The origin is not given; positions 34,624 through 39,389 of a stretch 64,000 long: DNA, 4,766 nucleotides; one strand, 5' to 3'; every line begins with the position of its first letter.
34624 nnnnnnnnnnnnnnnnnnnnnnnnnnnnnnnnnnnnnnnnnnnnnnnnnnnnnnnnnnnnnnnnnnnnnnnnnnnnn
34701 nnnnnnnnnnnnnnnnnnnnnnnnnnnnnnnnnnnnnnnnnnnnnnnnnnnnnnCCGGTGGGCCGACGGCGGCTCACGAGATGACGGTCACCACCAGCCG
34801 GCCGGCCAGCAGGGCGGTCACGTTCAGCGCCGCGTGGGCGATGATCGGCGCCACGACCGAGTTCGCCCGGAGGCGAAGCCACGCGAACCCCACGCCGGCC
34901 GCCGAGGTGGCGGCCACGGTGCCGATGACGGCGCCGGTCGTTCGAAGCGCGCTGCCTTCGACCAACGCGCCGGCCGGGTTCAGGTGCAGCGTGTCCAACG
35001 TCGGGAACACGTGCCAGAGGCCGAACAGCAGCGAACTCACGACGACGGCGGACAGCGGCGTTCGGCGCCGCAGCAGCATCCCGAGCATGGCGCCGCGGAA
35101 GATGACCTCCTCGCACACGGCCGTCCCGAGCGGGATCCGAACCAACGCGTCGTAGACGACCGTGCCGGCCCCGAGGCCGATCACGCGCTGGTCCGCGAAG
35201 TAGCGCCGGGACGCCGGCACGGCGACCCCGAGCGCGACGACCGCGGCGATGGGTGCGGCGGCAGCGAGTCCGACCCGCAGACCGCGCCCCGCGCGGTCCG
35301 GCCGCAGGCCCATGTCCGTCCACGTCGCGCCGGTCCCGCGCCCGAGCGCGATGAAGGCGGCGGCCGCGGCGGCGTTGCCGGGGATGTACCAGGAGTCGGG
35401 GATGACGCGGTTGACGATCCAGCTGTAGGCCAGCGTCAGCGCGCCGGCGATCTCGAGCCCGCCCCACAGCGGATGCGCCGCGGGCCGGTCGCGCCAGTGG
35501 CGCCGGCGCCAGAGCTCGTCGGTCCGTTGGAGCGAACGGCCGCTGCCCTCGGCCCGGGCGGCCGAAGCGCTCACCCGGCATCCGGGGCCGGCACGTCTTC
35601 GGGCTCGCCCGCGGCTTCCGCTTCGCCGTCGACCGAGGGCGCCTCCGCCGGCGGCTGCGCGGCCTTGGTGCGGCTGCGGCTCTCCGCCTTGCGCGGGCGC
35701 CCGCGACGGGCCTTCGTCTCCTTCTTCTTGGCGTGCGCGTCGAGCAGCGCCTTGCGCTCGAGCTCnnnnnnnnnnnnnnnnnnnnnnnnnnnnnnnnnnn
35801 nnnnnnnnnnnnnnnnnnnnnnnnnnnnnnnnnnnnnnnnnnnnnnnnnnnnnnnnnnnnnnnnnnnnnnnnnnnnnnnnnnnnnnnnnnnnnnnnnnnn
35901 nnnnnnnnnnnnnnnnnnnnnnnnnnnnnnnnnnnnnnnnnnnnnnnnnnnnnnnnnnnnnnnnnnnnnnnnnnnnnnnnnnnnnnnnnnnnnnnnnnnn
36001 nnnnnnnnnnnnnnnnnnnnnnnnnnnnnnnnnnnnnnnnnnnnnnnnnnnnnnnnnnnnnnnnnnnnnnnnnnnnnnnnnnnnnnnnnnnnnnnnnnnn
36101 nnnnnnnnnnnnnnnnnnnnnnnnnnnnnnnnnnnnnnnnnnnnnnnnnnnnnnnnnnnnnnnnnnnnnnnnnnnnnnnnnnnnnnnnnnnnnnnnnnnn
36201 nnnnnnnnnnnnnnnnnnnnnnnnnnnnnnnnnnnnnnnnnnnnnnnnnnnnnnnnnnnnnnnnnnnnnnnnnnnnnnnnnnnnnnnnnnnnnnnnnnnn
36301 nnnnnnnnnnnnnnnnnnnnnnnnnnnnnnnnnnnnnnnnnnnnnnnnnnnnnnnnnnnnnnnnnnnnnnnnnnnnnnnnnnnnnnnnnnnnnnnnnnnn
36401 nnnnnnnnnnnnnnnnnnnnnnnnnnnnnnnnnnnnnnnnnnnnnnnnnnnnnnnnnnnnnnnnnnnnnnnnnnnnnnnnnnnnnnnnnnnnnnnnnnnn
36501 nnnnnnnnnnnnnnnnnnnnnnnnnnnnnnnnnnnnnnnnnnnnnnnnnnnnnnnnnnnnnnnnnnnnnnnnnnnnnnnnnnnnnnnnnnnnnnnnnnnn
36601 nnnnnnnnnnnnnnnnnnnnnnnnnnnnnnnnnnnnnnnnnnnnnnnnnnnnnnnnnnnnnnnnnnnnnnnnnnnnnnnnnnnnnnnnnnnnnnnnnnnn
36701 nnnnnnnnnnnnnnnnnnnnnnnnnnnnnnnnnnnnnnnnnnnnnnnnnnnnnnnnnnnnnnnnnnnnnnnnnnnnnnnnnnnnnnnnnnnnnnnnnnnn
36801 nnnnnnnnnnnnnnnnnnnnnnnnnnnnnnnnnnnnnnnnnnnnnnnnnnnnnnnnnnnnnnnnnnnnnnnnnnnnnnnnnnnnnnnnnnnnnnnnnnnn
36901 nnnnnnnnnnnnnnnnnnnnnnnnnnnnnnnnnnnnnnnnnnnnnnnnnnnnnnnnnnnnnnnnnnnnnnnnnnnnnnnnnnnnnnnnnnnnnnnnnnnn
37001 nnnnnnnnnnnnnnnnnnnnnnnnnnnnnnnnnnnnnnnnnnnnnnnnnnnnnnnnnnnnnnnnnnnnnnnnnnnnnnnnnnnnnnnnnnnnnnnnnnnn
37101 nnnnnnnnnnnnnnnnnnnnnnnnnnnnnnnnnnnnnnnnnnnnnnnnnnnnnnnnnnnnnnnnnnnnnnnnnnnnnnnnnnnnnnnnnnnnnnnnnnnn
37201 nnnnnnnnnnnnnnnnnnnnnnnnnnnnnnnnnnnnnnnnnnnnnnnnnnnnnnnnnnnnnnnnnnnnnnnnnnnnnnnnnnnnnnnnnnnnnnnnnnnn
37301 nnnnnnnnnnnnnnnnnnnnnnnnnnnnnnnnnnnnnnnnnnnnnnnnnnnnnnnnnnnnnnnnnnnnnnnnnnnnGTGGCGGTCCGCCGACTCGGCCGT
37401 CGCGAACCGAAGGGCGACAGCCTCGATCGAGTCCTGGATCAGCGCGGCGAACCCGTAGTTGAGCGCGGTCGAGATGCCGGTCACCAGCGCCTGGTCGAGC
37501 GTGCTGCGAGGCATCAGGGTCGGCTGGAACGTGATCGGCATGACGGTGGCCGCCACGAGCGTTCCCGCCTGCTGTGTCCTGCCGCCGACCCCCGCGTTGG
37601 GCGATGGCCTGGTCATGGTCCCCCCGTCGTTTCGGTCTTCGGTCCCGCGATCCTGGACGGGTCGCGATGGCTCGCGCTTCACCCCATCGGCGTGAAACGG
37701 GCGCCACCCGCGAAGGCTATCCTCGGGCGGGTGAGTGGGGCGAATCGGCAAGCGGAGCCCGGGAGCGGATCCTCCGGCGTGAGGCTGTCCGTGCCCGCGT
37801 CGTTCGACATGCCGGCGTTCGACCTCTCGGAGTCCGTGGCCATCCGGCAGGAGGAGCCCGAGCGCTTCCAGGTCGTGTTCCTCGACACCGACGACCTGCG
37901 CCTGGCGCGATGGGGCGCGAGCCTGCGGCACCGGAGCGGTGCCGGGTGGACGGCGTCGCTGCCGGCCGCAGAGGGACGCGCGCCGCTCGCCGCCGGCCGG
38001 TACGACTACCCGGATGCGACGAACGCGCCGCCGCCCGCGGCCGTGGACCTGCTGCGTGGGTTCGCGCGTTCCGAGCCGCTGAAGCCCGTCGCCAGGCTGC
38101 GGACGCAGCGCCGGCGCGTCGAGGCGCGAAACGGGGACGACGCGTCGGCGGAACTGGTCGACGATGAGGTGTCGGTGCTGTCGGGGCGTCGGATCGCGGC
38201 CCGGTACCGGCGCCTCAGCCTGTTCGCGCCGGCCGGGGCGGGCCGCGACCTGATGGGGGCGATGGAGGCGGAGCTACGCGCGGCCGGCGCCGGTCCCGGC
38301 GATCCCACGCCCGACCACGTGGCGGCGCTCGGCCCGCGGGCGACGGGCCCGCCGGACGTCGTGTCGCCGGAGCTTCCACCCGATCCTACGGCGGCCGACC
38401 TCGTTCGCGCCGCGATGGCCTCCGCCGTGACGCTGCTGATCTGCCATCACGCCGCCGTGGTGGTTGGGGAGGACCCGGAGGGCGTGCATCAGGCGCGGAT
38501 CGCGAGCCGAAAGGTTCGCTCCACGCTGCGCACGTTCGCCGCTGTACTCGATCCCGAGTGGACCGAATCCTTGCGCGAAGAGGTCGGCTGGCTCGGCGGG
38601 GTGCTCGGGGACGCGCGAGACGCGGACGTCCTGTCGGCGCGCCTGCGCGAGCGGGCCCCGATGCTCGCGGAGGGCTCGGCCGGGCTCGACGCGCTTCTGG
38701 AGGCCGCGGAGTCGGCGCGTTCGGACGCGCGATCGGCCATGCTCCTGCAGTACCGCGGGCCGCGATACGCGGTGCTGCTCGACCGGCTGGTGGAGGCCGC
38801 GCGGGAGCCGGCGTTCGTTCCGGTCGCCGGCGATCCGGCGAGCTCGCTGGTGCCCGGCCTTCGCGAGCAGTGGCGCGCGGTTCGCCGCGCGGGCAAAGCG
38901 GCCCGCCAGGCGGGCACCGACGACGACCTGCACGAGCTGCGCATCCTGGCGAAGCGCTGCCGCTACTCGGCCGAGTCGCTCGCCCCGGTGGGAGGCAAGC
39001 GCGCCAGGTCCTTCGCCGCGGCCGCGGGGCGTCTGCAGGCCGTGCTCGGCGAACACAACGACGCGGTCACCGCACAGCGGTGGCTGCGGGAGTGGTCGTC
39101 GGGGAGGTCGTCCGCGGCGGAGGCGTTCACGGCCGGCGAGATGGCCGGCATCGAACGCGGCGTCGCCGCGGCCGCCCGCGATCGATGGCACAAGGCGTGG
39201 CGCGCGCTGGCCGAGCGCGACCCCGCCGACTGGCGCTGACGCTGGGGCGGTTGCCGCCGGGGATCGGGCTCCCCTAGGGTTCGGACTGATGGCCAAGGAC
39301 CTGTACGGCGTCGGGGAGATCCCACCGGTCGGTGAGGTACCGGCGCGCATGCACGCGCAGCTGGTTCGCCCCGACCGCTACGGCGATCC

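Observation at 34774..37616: Membrane alpha/beta-hydrolase with AT-hook-like tail translationally coupled (GTGA) to a CPBP intramembrane protease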

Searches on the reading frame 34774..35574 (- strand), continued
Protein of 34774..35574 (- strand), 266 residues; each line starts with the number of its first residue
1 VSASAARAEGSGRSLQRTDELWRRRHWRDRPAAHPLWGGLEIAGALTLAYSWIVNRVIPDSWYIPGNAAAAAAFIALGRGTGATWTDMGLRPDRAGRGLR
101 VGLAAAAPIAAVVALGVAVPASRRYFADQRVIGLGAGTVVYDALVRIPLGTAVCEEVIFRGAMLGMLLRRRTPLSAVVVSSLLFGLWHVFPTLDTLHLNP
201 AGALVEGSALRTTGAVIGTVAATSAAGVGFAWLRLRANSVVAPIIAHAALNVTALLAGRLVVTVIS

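Call 66: fold_search(model_id=the predicted structure, library=pdb)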
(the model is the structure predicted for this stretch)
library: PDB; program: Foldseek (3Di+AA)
matches with E <= 10: 205; with E <= 0.001: 0
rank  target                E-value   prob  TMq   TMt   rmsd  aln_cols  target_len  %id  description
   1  4cad_C                1.7e-01  0.97  0.43  0.45   9.1       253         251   13  Mechanism of farnesylated CAAX protein processing by the integral membrane protease Rce1 (released 2013-11-27)
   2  4cad_F                2.1e-01  0.96  0.42  0.45   9.0       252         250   12  Mechanism of farnesylated CAAX protein processing by the integral membrane protease Rce1 (released 2013-11-27)
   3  5hxh_B                4.2e-01  0.18  0.17  0.15  15.8       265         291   14  Structural mechanisms of extracellular ion exchange and induced binding-site occlusion in the sodium-calcium exchanger (released 2016-05-11)
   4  8fef_I                4.4e-01  0.20  0.20  0.21  22.5       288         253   15  Structure of Mce1 transporter from Mycobacterium smegmatis (Map0) (released 2023-02-22)
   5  6lh1                  5.2e-01  0.11  0.16  0.15  17.9       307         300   15  Crystal structure of a cysteine-pair mutant (Y113C-P190C) of a bacterial bile acid transporter trapped in an outward-fac (released 2020-12-09)
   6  8fed_I                5.4e-01  0.14  0.18  0.19  22.8       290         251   16  Structure of Mce1-LucB complex from Mycobacterium smegmatis (Map1) (released 2023-02-22)
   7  4cad_L                7.3e-01  0.89  0.45  0.47   8.0       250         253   16  Mechanism of farnesylated CAAX protein processing by the integral membrane protease Rce1 (released 2013-11-27)
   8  5hxh_A                7.3e-01  0.13  0.16  0.15  15.9       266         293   15  Structural mechanisms of extracellular ion exchange and induced binding-site occlusion in the sodium-calcium exchanger (released 2016-05-11)
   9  5jdl                  7.3e-01  0.11  0.15  0.14  16.3       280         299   14  Structural mechanisms of extracellular ion exchange and induced binding-site occlusion in the sodium-calcium exchanger N (released 2016-05-11)
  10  4cad_I                8.0e-01  0.90  0.48  0.50   7.6       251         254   15  Mechanism of farnesylated CAAX protein processing by the integral membrane protease Rce1 (released 2013-11-27)
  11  6lh0                  8.3e-01  0.10  0.17  0.15  18.4       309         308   13  Crystal structure of a cysteine-pair mutant (P10C-S291C) of a bacterial bile acid transporter in an inward-facing apo-st (released 2020-12-09)
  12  4n7w_B                9.1e-01  0.11  0.18  0.16  17.5       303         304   13  Crystal Structure of the sodium bile acid symporter from Yersinia frederiksenii (released 2013-12-11)
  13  5jdh                  9.1e-01  0.10  0.15  0.14  14.4       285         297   15  Structural mechanisms of extracellular ion exchange and induced binding-site occlusion in the sodium-calcium exchanger N (released 2016-05-11)
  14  6lgz                  9.5e-01  0.09  0.16  0.15  18.5       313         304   12  Crystal structure of a cysteine-pair mutant (P10C-S291C) of a bacterial bile acid transporter in an inward-facing state  (released 2020-12-09)
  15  5hwx                  1.1e+00  0.10  0.17  0.15  14.7       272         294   15  Structural mechanisms of extracellular ion exchange and induced binding-site occlusion in the sodium-calcium exchanger N (released 2016-05-11)
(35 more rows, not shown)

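Call 81: search_protein_families(library=padloc, proteins=[window:34774-35574:-], max_evalue=0.01)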
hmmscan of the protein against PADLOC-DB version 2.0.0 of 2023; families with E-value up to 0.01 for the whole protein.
window:34774-35574:- (266 aa): 0 families

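Call 82: search_solved_structures(query=A3, max_evalue=1)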
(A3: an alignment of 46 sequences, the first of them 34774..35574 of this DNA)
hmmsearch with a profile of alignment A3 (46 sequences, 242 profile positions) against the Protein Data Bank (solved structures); distinct sequences matched with E-value up to 1: 0.

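Call 87: find_related_loci(query=A3, collection=metagenome_contigs, flank=4000)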
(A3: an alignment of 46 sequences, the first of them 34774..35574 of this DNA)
Query A3 (266 aa) in metagenome_contigs; peptide patterns used: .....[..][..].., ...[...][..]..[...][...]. (x = any residue, [..] = any of these).
506 stretches matched a pattern; 423 encode a relative of the query (tblastn E <= 1e-3); the best 80 are kept; 80 distinct loci.
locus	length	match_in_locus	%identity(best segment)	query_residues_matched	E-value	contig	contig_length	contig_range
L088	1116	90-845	73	14-265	1e-110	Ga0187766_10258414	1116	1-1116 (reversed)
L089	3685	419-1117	71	32-265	2e-101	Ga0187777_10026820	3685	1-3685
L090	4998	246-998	70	14-265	2e-99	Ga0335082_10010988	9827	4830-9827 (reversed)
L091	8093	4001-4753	70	14-265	4e-99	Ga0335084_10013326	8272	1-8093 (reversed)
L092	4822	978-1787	68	2-265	3e-98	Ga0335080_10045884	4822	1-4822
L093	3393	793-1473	74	38-265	7e-96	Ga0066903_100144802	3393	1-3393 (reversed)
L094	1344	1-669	80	39-261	3e-100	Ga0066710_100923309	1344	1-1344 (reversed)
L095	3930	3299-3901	74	14-214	1e-92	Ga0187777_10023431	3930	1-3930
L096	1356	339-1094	68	14-265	3e-97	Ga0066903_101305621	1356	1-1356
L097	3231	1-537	73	86-265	2e-76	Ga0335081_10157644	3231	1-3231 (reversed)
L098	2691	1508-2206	52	35-266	8e-69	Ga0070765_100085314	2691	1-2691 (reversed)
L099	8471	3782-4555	48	7-263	2e-67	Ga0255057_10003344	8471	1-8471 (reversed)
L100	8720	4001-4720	50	27-266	2e-66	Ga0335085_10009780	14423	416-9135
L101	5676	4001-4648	53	47-262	1e-66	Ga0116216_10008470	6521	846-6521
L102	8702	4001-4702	50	34-266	1e-65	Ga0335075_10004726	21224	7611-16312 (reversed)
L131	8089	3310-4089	44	7-265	5e-59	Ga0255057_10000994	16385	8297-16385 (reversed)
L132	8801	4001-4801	45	2-265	6e-59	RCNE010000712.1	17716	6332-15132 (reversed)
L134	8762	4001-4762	44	10-262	5e-59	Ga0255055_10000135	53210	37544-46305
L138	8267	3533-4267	46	19-262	1e-57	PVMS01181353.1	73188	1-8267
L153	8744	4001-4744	45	19-265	2e-56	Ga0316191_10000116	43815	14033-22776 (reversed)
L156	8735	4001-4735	47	19-262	3e-56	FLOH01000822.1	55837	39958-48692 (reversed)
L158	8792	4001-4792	46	4-266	2e-56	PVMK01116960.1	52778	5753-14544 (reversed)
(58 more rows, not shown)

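Call 90: search_protein_families(library=pfam, proteins=[L138:4467-6278:+, L153:6276-7262:-, L134:2560-3264:-, L156:1581-3149:+, L158:3352-3957:+, L131:4666-5340:+, L158:7116-7670:-, L132:2649-3323:-], max_evalue=0.001)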
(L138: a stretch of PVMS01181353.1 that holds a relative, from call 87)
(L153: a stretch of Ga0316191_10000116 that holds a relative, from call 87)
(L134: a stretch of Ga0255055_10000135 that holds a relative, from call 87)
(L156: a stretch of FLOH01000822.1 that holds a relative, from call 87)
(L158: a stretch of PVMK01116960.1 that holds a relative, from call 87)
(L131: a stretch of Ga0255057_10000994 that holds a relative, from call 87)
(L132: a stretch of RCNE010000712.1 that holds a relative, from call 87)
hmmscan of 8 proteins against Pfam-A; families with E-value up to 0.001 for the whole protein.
L138:4467-6278:+ (604 aa): 2 families
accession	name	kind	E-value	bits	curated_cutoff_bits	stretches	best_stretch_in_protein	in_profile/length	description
PF00005.33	ABC_tran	-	1.1e-27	97.7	25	1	378-526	1-136/137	ABC transporter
PF00664.28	ABC_membrane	-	9.4e-25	88.2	28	1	45-306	3-268/274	ABC transporter transmembrane region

L153:6276-7262:- (329 aa): 0 families

L134:2560-3264:- (235 aa): 0 families

L156:1581-3149:+ (523 aa): 1 family
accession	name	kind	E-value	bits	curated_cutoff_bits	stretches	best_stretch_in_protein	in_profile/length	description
PF01212.27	Beta_elim_lyase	-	7.9e-80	268.7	27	1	112-487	1-287/288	Beta-eliminating lyase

L158:3352-3957:+ (202 aa): 0 families

L131:4666-5340:+ (225 aa): 0 families

L158:7116-7670:- (185 aa): 0 families

L132:2649-3323:- (225 aa): 0 families

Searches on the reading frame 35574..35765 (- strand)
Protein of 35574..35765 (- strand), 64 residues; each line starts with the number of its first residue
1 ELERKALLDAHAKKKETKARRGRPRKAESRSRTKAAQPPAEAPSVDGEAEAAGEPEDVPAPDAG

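Call 79: search_protein_families(library=pfam, proteins=[window:35574-35765:-], max_evalue=10)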
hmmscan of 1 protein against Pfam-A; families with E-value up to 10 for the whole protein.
seq(64 aa): 0 families

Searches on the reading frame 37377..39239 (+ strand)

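Call 47: search_protein_families(library=pfam, proteins=[window:37377-39239:+], max_evalue=0.001)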
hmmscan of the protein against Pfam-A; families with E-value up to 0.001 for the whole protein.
window:37377-39239:+ (620 aa): 2 families
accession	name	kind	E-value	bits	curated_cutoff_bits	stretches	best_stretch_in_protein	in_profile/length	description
PF05235.19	CHAD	-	7.9e-53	180.2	25.6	1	345-571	1-228/228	CHAD domain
PF01928.26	CYTH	-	0.0003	21.1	23.2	1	151-268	22-136/179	CYTH domain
